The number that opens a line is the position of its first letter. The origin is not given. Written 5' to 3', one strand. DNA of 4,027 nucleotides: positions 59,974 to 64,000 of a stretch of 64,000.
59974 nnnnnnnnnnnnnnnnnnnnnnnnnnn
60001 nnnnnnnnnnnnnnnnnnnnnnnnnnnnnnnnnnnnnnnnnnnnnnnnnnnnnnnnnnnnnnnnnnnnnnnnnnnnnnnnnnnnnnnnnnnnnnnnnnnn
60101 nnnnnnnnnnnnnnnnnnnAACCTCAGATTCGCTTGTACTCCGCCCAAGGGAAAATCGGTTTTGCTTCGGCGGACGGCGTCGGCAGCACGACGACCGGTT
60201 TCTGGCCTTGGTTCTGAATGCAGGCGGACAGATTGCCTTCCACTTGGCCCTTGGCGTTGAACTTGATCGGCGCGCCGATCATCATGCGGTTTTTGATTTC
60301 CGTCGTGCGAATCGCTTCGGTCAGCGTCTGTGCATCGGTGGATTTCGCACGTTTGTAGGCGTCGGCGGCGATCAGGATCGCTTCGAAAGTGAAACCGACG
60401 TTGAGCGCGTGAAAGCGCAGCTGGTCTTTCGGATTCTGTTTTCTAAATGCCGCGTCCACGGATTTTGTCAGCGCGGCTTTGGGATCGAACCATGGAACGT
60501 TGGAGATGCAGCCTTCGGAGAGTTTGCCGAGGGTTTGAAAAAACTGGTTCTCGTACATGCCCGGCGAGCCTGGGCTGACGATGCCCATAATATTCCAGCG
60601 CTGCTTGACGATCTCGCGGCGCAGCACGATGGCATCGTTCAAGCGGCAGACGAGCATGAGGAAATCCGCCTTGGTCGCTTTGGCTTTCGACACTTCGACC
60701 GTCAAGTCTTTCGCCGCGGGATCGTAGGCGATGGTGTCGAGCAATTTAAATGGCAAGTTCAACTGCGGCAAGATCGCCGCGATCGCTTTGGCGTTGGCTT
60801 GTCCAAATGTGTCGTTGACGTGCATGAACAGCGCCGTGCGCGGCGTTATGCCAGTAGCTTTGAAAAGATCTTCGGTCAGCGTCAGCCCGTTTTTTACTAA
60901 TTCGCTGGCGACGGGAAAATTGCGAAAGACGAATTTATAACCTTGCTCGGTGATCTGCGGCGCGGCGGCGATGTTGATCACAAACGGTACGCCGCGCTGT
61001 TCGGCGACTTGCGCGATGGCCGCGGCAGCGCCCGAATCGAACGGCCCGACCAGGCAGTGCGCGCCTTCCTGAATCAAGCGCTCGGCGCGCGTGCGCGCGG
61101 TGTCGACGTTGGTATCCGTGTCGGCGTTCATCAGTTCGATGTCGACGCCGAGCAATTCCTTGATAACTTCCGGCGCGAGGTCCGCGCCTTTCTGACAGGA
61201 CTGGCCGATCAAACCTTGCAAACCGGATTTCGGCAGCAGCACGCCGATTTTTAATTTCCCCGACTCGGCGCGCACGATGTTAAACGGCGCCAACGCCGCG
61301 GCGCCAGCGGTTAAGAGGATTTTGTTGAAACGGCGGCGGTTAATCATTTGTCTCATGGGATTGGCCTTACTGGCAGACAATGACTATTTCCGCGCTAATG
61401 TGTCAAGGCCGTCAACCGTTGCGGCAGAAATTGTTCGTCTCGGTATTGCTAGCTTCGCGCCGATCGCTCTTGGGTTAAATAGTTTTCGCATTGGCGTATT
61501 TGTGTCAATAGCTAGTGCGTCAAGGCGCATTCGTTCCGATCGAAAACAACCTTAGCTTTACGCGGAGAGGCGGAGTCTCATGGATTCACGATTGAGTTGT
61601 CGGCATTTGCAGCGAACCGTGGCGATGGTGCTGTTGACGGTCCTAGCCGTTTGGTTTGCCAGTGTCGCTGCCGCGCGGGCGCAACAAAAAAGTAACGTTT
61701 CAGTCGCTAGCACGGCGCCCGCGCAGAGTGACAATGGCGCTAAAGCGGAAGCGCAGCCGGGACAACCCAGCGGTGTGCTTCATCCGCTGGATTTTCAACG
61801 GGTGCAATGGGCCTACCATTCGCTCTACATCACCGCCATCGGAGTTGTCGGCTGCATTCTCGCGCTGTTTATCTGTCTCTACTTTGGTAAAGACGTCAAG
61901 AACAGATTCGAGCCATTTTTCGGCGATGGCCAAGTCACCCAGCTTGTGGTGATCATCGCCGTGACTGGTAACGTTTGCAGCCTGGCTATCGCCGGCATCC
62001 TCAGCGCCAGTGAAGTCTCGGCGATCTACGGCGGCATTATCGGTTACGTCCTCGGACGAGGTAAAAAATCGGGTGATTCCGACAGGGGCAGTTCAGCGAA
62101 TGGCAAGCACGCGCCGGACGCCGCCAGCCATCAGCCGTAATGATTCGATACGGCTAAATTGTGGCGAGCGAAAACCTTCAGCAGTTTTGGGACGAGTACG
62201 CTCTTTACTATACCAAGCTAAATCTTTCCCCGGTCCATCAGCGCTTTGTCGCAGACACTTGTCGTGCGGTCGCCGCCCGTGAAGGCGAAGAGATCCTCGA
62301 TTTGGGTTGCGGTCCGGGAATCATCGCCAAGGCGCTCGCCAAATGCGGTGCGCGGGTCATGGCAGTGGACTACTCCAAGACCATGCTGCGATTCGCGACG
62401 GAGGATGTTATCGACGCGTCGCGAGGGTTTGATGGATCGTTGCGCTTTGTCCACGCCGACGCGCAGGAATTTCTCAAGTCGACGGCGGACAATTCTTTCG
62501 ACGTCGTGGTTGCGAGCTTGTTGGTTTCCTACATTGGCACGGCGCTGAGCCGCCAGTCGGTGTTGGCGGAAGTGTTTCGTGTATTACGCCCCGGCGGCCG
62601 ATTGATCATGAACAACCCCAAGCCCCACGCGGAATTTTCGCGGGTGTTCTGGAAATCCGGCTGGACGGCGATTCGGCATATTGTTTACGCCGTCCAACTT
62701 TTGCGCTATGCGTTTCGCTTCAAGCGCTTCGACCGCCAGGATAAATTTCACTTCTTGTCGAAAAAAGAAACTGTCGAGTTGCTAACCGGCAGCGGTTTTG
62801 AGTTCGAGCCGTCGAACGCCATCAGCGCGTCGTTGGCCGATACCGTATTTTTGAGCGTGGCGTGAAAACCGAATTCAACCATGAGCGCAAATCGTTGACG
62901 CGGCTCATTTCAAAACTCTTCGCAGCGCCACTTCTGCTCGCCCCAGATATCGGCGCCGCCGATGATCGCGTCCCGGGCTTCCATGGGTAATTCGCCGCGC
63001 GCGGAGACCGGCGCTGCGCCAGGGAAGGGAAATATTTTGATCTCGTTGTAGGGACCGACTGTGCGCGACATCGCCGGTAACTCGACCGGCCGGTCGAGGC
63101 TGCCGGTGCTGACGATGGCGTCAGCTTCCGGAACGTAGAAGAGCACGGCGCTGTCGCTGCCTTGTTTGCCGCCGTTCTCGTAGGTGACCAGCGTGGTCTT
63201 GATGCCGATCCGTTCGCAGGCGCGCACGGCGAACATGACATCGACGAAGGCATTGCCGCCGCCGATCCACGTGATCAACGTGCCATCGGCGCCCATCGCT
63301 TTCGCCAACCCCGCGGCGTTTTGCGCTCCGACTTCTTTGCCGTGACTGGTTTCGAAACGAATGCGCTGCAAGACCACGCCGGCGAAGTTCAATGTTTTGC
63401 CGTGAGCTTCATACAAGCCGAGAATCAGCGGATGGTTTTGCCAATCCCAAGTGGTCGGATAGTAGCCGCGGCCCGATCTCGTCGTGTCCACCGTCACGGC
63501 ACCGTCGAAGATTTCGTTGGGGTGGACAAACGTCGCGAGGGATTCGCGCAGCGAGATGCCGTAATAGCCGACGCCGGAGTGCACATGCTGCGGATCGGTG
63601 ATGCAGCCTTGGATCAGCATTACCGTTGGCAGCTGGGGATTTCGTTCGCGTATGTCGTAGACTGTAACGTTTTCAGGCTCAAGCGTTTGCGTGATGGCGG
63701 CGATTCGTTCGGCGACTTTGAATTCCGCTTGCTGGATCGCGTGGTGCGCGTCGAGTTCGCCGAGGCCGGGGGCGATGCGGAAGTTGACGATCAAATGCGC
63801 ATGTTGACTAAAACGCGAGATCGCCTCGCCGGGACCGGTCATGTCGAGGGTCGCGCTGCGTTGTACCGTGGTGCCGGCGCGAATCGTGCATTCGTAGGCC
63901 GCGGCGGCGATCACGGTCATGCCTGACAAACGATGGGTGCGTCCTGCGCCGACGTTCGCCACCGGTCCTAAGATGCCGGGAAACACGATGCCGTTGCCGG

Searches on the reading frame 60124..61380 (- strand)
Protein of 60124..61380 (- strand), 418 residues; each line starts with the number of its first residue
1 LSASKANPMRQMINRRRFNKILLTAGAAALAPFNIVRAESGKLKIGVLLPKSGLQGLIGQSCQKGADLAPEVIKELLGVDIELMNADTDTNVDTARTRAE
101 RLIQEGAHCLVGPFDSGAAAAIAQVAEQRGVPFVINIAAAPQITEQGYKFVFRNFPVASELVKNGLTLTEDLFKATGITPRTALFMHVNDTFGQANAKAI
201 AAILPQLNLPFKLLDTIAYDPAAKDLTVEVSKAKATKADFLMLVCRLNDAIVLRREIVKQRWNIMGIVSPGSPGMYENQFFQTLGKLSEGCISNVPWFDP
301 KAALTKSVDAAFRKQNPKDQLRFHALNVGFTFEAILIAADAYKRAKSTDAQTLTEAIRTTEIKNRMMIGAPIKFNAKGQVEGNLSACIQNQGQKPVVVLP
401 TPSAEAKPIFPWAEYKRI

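Call 41: search_protein_families(library=pfam, proteins=[window:60124-61380:-], max_evalue=0.00001)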
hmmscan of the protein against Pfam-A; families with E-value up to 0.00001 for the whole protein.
window:60124-61380:- (418 aa): 3 families
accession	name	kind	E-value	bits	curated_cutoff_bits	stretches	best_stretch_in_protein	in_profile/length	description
PF13458.12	Peripla_BP_6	-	2.6e-41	142.9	31.7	1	43-383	2-332/343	Periplasmic binding protein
PF13433.12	Peripla_BP_5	-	5.5e-06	26.1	27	0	43-129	1-91/363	Periplasmic binding protein domain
PF01094.35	ANF_receptor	-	6.4e-06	25.9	25.4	0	76-383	20-344/353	Receptor family ligand binding region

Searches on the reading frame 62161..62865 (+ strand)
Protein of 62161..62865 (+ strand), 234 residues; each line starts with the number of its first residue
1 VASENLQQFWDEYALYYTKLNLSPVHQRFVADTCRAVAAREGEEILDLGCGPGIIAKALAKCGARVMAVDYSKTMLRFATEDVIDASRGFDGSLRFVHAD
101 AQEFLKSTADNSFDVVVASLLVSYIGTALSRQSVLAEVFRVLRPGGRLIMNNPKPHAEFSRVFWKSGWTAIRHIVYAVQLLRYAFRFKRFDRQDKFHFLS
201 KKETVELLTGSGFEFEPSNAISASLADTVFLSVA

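Call 41: search_protein_families(library=pfam, proteins=[window:62161-62865:+], max_evalue=0.00001)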
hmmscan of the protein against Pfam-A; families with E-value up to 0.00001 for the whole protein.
window:62161-62865:+ (234 aa): 9 families
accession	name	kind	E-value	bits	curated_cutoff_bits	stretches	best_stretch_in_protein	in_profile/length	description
PF08241.18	Methyltransf_11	-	3.4e-22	79.3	21.2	1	46-150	1-95/95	Methyltransferase domain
PF13847.12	Methyltransf_31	-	1.6e-20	73.7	27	1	41-159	3-118/145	Methyltransferase domain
PF13649.12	Methyltransf_25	-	1.9e-20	73.8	27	1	45-146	1-97/97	Methyltransferase domain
PF08242.18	Methyltransf_12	-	2.9e-15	57.2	30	1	46-148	1-98/98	Methyltransferase domain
PF01209.24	Ubie_methyltran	-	7.8e-14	52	20.1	1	25-150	31-151/233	ubiE/COQ5 methyltransferase family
PF13489.12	Methyltransf_23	-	1.5e-10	41.5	27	1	31-214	10-160/164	Methyltransferase domain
PF06325.19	PrmA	-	7.8e-08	32.6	22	1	39-150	159-258/296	Ribosomal protein L11 methyltransferase (PrmA)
PF05175.20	MTS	-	3.5e-06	27.2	23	1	39-118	29-104/170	Methyltransferase small domain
PF02353.26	CMAS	-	6.7e-06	26.1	27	1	31-151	52-165/273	Mycolic acid cyclopropane synthetase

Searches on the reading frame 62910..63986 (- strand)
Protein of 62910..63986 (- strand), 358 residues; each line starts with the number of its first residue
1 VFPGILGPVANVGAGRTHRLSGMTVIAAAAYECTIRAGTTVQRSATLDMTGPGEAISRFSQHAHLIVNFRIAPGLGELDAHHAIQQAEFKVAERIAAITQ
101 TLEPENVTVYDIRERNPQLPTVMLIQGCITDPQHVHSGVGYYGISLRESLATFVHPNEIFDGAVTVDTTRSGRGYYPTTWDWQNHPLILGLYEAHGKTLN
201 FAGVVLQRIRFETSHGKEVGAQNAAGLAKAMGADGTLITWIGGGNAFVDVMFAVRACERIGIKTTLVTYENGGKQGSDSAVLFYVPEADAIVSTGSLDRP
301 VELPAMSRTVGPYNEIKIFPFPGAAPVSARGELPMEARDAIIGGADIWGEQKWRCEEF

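Call 41: search_protein_families(library=pfam, proteins=[window:62910-63986:-], max_evalue=0.00001)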
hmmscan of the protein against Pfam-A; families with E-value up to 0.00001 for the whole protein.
window:62910-63986:- (358 aa): 1 family
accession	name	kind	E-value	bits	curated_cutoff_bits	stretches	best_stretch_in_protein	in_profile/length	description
PF09338.16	Gly_reductase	-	5.5e-64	216.6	22.2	1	1-347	78-417/426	Glycine/sarcosine/betaine reductase component B subunits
